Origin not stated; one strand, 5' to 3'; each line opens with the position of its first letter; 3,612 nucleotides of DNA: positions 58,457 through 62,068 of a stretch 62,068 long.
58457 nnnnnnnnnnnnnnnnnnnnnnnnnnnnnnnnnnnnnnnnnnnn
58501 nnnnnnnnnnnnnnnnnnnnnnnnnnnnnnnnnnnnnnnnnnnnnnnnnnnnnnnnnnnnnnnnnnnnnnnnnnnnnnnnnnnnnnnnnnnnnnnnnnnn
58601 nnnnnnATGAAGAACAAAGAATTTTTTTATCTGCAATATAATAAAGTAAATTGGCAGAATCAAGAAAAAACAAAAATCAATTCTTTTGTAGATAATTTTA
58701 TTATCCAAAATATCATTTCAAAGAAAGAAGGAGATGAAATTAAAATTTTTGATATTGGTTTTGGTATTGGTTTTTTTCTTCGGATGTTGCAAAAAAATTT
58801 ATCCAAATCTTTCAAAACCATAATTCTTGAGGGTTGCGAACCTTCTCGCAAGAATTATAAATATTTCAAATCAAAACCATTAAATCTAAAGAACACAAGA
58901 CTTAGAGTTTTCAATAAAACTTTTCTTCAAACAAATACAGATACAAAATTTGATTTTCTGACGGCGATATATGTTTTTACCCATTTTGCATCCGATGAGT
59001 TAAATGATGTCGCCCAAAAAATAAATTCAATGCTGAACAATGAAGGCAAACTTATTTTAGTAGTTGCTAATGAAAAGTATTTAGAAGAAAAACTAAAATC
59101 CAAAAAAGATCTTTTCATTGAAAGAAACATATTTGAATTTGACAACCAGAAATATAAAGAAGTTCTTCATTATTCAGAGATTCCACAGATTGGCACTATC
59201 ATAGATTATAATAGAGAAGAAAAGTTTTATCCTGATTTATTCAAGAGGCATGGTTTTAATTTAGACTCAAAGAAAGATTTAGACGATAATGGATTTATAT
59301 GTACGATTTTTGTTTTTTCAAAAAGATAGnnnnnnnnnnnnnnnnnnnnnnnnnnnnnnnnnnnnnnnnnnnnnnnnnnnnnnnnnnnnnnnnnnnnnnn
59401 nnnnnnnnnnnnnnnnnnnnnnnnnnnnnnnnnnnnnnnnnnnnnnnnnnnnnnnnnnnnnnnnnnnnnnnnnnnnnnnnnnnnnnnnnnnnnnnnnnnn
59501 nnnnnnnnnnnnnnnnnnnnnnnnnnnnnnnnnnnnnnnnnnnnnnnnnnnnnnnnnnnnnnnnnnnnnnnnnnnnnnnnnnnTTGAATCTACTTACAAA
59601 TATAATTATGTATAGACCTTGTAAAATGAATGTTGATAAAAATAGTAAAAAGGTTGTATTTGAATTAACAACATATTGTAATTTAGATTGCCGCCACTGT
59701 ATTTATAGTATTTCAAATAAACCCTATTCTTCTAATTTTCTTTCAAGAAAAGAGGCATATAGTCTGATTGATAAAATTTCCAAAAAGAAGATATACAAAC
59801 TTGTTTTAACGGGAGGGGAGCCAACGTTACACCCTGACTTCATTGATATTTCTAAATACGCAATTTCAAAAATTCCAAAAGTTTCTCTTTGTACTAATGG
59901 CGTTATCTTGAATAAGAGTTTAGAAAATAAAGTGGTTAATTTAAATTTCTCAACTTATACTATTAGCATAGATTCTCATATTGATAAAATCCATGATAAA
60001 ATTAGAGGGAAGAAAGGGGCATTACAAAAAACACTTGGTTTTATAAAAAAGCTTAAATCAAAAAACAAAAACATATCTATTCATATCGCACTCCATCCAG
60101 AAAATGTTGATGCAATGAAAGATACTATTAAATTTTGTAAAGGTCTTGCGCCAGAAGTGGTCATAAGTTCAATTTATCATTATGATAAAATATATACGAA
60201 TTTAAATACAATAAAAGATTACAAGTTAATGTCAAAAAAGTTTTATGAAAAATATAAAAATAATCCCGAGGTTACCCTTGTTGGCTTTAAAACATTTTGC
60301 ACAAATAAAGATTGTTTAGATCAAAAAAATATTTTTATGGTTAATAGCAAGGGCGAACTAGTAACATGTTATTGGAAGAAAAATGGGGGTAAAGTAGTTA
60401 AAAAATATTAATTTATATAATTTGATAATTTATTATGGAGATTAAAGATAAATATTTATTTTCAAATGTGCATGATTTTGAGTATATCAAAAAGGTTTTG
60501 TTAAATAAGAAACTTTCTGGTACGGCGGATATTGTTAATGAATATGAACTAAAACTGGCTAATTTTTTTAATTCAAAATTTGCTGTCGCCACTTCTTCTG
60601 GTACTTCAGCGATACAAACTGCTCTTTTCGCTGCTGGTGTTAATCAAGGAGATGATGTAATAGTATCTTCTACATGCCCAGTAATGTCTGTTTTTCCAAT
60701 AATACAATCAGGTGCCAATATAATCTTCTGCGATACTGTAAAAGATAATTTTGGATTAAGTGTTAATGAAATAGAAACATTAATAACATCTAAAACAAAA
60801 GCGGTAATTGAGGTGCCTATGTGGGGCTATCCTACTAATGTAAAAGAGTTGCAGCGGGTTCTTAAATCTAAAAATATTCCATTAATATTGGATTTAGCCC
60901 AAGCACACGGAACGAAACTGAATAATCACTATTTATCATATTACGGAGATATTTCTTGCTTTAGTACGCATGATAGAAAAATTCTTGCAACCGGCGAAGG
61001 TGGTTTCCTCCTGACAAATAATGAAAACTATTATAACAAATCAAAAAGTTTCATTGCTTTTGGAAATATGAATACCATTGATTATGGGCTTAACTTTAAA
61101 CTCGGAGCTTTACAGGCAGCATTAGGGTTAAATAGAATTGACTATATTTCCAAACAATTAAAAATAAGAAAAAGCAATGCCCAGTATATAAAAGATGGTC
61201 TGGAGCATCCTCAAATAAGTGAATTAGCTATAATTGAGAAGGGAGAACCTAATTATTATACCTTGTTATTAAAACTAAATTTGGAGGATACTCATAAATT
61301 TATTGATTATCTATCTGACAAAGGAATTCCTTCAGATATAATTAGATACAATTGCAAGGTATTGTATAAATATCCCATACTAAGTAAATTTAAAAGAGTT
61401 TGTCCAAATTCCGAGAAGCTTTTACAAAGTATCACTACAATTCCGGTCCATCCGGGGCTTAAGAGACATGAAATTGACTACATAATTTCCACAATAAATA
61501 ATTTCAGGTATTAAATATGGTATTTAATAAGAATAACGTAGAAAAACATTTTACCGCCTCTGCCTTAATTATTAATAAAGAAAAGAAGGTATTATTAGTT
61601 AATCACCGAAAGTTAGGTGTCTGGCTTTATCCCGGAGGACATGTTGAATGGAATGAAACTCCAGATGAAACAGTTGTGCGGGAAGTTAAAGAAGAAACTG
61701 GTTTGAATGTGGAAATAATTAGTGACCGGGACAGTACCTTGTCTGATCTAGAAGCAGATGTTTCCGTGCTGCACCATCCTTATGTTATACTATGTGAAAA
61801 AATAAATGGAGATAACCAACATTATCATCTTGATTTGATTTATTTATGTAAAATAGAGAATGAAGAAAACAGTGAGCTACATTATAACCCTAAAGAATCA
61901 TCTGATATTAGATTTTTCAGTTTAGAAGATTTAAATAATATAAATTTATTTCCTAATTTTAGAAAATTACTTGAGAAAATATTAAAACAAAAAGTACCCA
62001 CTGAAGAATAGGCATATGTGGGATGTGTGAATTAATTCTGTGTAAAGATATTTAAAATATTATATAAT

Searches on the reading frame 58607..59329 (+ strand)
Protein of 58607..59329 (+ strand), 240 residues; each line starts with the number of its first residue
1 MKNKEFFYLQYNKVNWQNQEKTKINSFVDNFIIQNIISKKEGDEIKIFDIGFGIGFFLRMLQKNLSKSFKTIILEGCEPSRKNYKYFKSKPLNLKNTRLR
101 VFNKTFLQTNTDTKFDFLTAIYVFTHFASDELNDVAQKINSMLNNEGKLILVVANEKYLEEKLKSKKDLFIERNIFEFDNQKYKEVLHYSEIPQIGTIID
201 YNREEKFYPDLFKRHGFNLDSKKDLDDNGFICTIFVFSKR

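Call 7: search_protein_families(library=ncbifam, proteins=[window:58607-59329:+], max_evalue=0.01)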
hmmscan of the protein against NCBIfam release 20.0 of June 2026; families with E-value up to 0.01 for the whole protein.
window:58607-59329:+ (240 aa): 2 families
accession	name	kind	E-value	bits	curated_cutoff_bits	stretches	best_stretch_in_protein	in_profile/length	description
NF004851.0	PRK06202.1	equivalog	0.0011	18.4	243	1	41-140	58-155/237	hypothetical protein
NF043040.1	corrin_prot_MT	hypoth_equivalog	0.0013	18.2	180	1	36-152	34-148/216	corrinoid protein-associated methyltransferase CpaM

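Call 8: search_protein_families(library=pfam, proteins=[window:58607-59329:+], max_evalue=0.01)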
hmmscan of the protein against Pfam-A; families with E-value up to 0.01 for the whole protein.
window:58607-59329:+ (240 aa): 5 families
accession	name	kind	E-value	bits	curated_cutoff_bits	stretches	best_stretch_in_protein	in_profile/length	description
PF13489.12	Methyltransf_23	-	1.1e-07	32.2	27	1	38-186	17-153/164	Methyltransferase domain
PF08242.18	Methyltransf_12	-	7.2e-06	27.1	30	1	49-149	2-98/98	Methyltransferase domain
PF13649.12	Methyltransf_25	-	8e-06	26.9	27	1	47-147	1-97/97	Methyltransferase domain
PF08241.18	Methyltransf_11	-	7.1e-05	23.8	21.2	1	49-151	2-95/95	Methyltransferase domain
PF02353.26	CMAS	-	0.0012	18.6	27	1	46-176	65-190/273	Mycolic acid cyclopropane synthetase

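Call 106: find_encoding_contigs(protein=window:58607-59329:+, flank=4000, max_places=10)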
Protein window:58607-59329:+ (240 aa): 21 contigs read that carry it; 10 places shown.
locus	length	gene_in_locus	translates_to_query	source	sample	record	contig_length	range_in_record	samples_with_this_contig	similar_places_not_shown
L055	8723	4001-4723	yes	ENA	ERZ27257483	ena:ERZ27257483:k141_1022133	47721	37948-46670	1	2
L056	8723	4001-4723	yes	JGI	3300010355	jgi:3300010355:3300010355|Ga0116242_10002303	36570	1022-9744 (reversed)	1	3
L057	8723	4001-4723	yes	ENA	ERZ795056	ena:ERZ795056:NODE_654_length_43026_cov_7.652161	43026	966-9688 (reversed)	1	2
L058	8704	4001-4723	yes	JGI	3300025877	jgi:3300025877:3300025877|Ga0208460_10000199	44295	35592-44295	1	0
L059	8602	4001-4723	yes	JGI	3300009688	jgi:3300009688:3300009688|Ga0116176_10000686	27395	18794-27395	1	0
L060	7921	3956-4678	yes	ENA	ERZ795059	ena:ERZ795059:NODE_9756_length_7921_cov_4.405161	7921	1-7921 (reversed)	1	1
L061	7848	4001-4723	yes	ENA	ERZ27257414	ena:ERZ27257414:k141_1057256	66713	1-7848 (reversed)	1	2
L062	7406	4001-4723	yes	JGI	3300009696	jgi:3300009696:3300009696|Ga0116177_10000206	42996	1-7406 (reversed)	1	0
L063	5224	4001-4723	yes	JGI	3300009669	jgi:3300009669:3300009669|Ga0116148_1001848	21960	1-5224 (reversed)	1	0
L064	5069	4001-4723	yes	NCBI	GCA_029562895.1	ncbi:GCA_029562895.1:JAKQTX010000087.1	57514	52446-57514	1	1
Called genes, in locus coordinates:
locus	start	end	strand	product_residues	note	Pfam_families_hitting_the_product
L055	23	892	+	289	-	PF02811:PHP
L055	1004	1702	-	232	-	-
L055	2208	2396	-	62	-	PF00589:Phage_integrase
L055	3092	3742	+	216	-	PF03141:Methyltransf_29 (weak), PF02353:CMAS, PF13489:Methyltransf_23, PF01209:Ubie_methyltran, PF13847:Methyltransf_31, PF08241:Methyltransf_11, PF08242:Methyltransf_12, PF13649:Methyltransf_25, +5 more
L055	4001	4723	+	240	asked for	PF13489:Methyltransf_23, PF08242:Methyltransf_12 (weak), PF13649:Methyltransf_25 (weak)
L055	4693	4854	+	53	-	-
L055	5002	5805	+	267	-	PF13353:Fer4_12, PF04055:Radical_SAM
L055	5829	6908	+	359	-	PF01041:DegT_DnrJ_EryC1, PF00155:Aminotran_1_2 (weak), PF00266:Aminotran_5 (faint)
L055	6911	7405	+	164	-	PF00293:NUDIX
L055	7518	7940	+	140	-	PF00293:NUDIX, PF14815:NUDIX_4 (weak)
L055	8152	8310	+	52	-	-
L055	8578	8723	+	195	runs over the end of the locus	PF01909:NTP_transf_2, PF18765:Polbeta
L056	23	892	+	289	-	PF02811:PHP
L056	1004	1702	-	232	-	-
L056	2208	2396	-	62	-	PF00589:Phage_integrase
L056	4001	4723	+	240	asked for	PF13489:Methyltransf_23, PF08242:Methyltransf_12 (weak), PF13649:Methyltransf_25 (weak)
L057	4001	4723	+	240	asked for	PF13489:Methyltransf_23, PF08242:Methyltransf_12 (weak), PF13649:Methyltransf_25 (weak)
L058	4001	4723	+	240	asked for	PF13489:Methyltransf_23, PF08242:Methyltransf_12 (weak), PF13649:Methyltransf_25 (weak)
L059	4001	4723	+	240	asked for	PF13489:Methyltransf_23, PF08242:Methyltransf_12 (weak), PF13649:Methyltransf_25 (weak)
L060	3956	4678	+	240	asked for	PF13489:Methyltransf_23, PF08242:Methyltransf_12 (weak), PF13649:Methyltransf_25 (weak)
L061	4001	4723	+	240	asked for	PF13489:Methyltransf_23, PF08242:Methyltransf_12 (weak), PF13649:Methyltransf_25 (weak)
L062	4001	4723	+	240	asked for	PF13489:Methyltransf_23, PF08242:Methyltransf_12 (weak), PF13649:Methyltransf_25 (weak)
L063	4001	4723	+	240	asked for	PF13489:Methyltransf_23, PF08242:Methyltransf_12 (weak), PF13649:Methyltransf_25 (weak)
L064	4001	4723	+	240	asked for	PF13489:Methyltransf_23, PF08242:Methyltransf_12 (weak), PF13649:Methyltransf_25 (weak)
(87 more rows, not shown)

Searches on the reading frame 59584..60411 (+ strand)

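Call 7: search_protein_families(library=ncbifam, proteins=[window:59584-60411:+], max_evalue=0.01)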
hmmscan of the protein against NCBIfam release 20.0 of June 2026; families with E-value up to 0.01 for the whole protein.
window:59584-60411:+ (275 aa): 69 families (the best 25 are shown)
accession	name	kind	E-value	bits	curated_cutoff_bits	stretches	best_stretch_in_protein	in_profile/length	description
TIGR04051.1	rSAM_NirJ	equivalog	4.4e-29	101.6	515.45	1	24-186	4-164/354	heme d1 biosynthesis radical SAM protein NirJ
TIGR04054.1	rSAM_NirJ1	equivalog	3.2e-27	95.2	650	1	21-205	35-213/387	putative heme d1 biosynthesis radical SAM protein NirJ1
TIGR04545.1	rSAM_ahbD_hemeb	equivalog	2.4e-26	93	500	1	24-190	2-167/339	heme b synthase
TIGR04546.1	rSAM_ahbC_deAc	equivalog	9.3e-24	83.9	650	1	17-183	35-198/390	12,18-didecarboxysiroheme deacetylase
TIGR04053.2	TIGR04053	equivalog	1.4e-23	83.8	395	1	16-188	2-176/366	TIGR04053 family radical SAM/SPASM domain-containing protein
TIGR03962.1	mycofact_rSAM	equivalog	2.3e-23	82.9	265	1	25-238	15-226/339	mycofactocin radical SAM maturase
TIGR04317.1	W_rSAM_matur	equivalog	4.3e-23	82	380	1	21-264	3-257/349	tungsten cofactor oxidoreductase radical SAM maturase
NF045574.1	sacti_mat_StsB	exception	8.6e-23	80.9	625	1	11-191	85-262/466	StsB family radical SAM/SPASM domain sactipeptide maturase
TIGR04055.1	rSAM_NirJ2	equivalog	2.9e-21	76.3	500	1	26-185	4-161/326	putative heme d1 biosynthesis radical SAM protein NirJ2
TIGR04403.1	rSAM_skfB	equivalog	3.4e-21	75.5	300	1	26-187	108-266/402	sporulation killing factor system radical SAM maturase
NF050035.1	rSAM_WgK_link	exception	1.6e-20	73.4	650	1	24-188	11-174/367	radical SAM/SPASM peptide maturase WgkB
TIGR04303.1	GeoRSP_rSAM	equivalog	7.5e-20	71.7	400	1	27-187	10-166/325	GeoRSP system radical SAM/SPASM protein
TIGR04250.1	SCM_rSAM_ScmE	equivalog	1.6e-19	70.1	400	1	22-184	3-164/358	SynChlorMet cassette radical SAM/SPASM protein ScmE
TIGR04251.1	SCM_rSAM_ScmF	equivalog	6.3e-19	68.6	400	1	22-193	4-177/353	SynChlorMet cassette radical SAM/SPASM protein ScmF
NF038283.1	viperin_w_prok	equivalog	7.6e-19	67.9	180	1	23-191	3-181/281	viperin family antiviral radical SAM protein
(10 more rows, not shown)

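Call 8: search_protein_families(library=pfam, proteins=[window:59584-60411:+], max_evalue=0.01)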
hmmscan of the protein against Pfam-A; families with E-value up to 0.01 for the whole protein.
window:59584-60411:+ (275 aa): 2 families
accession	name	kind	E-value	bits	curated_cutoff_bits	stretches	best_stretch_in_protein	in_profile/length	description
PF04055.27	Radical_SAM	-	1.9e-24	87.1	29.5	1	27-185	2-166/166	Radical SAM superfamily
PF13353.11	Fer4_12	-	3.1e-08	34.5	22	1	29-132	12-116/137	4Fe-4S single cluster domain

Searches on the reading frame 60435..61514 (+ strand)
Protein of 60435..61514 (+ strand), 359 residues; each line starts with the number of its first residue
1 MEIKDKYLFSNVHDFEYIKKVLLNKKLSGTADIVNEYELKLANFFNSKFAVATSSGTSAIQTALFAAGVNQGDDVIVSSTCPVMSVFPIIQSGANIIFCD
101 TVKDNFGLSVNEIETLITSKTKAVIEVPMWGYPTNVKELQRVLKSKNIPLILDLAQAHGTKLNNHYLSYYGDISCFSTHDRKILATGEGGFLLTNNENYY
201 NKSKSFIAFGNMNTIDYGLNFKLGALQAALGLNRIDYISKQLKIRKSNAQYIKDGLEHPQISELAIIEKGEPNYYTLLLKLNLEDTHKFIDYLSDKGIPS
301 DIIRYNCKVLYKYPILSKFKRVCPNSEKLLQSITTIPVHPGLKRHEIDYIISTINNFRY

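Call 7: search_protein_families(library=ncbifam, proteins=[window:60435-61514:+], max_evalue=0.01)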
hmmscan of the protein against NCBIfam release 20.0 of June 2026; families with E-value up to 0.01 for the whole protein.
window:60435-61514:+ (359 aa): 33 families (the best 25 are shown)
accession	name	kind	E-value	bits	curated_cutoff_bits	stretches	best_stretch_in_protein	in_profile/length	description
TIGR03588.1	PseC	equivalog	1.3e-44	152.7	423.5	1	13-355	12-377/380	UDP-4-amino-4,6-dideoxy-N-acetyl-beta-L-altrosamine transaminase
TIGR04181.1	NHT_00031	hypoth_equivalog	2e-43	148.6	420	1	13-337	11-357/359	LegC family aminotransferase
NF008687.0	PRK11706.1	equivalog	8.7e-37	126.7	375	1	13-357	12-373/375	dTDP-4-amino-4,6-dideoxygalactose transaminase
NF011936.0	PRK15407.1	equivalog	4.3e-34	117.9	423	2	30-210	63-251/440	lipopolysaccharide biosynthesis protein RfbH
TIGR04427.1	PLP_DesI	equivalog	5.2e-33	114.7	650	1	15-286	35-308/390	dTDP-4-dehydro-6-deoxyglucose aminotransferase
NF008658.2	PRK11658.1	equivalog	7.6e-33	113.7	631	1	30-356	31-375/379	UDP-4-amino-4-deoxy-L-arabinose aminotransferase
TIGR02379.1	ECA_wecE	subfamily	5.8e-25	87.8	434.85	1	14-203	13-203/376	dTDP-4-amino-4,6-dideoxy-D-glucose transaminase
NF005817.0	PRK07683.1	equivalog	2.5e-07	29.7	575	1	48-150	90-197/387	aminotransferase A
TIGR01977.1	am_tr_V_EF2568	hypoth_equivalog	5.7e-07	28.9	377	1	31-198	43-217/376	cysteine desulfurase family protein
NF005588.0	PRK07309.1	equivalog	1e-05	24.7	576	1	50-136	94-178/391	pyridoxal phosphate-dependent aminotransferase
NF005215.0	PRK06702.1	equivalog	1e-05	24.7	709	1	34-157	63-187/432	bifunctional O-acetylhomoserine aminocarboxypropyltransferase/cysteine synthase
NF004975.0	PRK06348.1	equivalog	2.7e-05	23.3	549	1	33-125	75-167/384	pyridoxal phosphate-dependent aminotransferase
NF005816.0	PRK07682.1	equivalog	3.7e-05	22.5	620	1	51-126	94-169/390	aminotransferase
NF041091.1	asp_aminotase_Arch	equivalog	5.1e-05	22.3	550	1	46-125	86-165/376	aspartate aminotransferase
TIGR01979.1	sufS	subfamily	0.00012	21.1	475.1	1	40-195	70-234/403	SufS family cysteine desulfurase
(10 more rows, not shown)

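Call 8: search_protein_families(library=pfam, proteins=[window:60435-61514:+], max_evalue=0.01)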
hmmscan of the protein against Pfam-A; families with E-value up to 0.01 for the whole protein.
window:60435-61514:+ (359 aa): 4 families
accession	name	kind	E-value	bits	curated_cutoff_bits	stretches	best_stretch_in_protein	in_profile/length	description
PF01041.23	DegT_DnrJ_EryC1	-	8.9e-66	223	19.8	1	14-354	7-359/360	DegT/DnrJ/EryC1/StrS aminotransferase family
PF00155.27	Aminotran_1_2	-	2.9e-06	27.2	19.7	1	27-263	37-294/361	Aminotransferase class I and II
PF00266.25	Aminotran_5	-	2.2e-05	24.1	21.5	1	30-179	41-200/371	Aminotransferase class-V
PF01053.26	Cys_Met_Meta_PP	-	4e-05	22.8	27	1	37-175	57-193/381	Cys/Met metabolism PLP-dependent enzyme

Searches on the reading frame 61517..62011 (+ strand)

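Call 7: search_protein_families(library=ncbifam, proteins=[window:61517-62011:+], max_evalue=0.01)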
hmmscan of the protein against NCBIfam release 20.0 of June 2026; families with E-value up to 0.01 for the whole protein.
window:61517-62011:+ (164 aa): 22 families
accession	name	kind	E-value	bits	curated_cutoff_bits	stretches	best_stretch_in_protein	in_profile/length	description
NF041652.1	Nud_hyd_Dein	equivalog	1.3e-11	44.9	200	1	12-99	14-106/152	Nudix hydrolase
TIGR00586.1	mutt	equivalog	1.1e-10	41.6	97.9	1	14-155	8-127/129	8-oxo-dGTP diphosphatase MutT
TIGR02705.1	nudix_YtkD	equivalog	3.3e-10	39.7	154.4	1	2-68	14-79/156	RNA deprotection pyrophosphohydrolase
NF008044.0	PRK10776.1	equivalog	4.8e-09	36.2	148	1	18-70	10-67/130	8-oxo-dGTP diphosphatase MutT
NF001936.0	PRK00714.1-3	equivalog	8e-09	35.6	118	1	21-145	17-137/155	RNA pyrophosphohydrolase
NF007834.0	PRK10546.1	equivalog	9.1e-09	35.2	156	1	14-113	6-107/135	pyrimidine (deoxy)nucleoside triphosphate diphosphatase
NF006530.0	PRK08999.1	equivalog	4.4e-08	32.5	245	1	14-67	9-66/315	Nudix family hydrolase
NF001937.0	PRK00714.1-4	equivalog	4.7e-07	29.6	139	1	16-68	13-65/161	RNA pyrophosphohydrolase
NF006961.0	PRK09438.1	equivalog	1.2e-06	28.1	103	1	17-82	14-77/151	dihydroneopterin triphosphate diphosphatase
NF001299.0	PRK00241.1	equivalog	1.1e-05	25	158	1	18-66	141-191/263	NAD(+) diphosphatase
NF001934.0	PRK00714.1-1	equivalog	1.8e-05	24.3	241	1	16-66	13-63/176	RNA pyrophosphohydrolase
NF003787.0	PRK05379.1-4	equivalog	1.8e-05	23.9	449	1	15-73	212-272/346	bifunctional nicotinamide-nucleotide adenylyltransferase/Nudix hydroxylase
NF003791.0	PRK05379.2-3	equivalog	2e-05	23.9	409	1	13-68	204-261/340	bifunctional nicotinamide-nucleotide adenylyltransferase/Nudix hydroxylase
NF003788.0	PRK05379.1-5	equivalog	3.8e-05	23.2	354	1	13-68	215-272/351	bifunctional nicotinamide-nucleotide adenylyltransferase/Nudix hydroxylase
NF001935.0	PRK00714.1-2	equivalog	5.3e-05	22.8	259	1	17-68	14-65/183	RNA pyrophosphohydrolase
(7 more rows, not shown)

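Call 8: search_protein_families(library=pfam, proteins=[window:61517-62011:+], max_evalue=0.01)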
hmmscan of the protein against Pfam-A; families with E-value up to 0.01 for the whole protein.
window:61517-62011:+ (164 aa): 3 families
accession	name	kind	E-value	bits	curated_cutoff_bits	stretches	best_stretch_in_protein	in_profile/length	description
PF00293.34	NUDIX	-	5.7e-20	72.1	21.1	1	11-153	3-132/134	NUDIX domain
PF14815.12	NUDIX_4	-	4.3e-06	26.9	35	1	17-154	4-113/113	NUDIX domain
PF22327.2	Nudt16-like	-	0.00035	21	27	1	20-91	19-93/161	U8 snoRNA-decapping enzyme-like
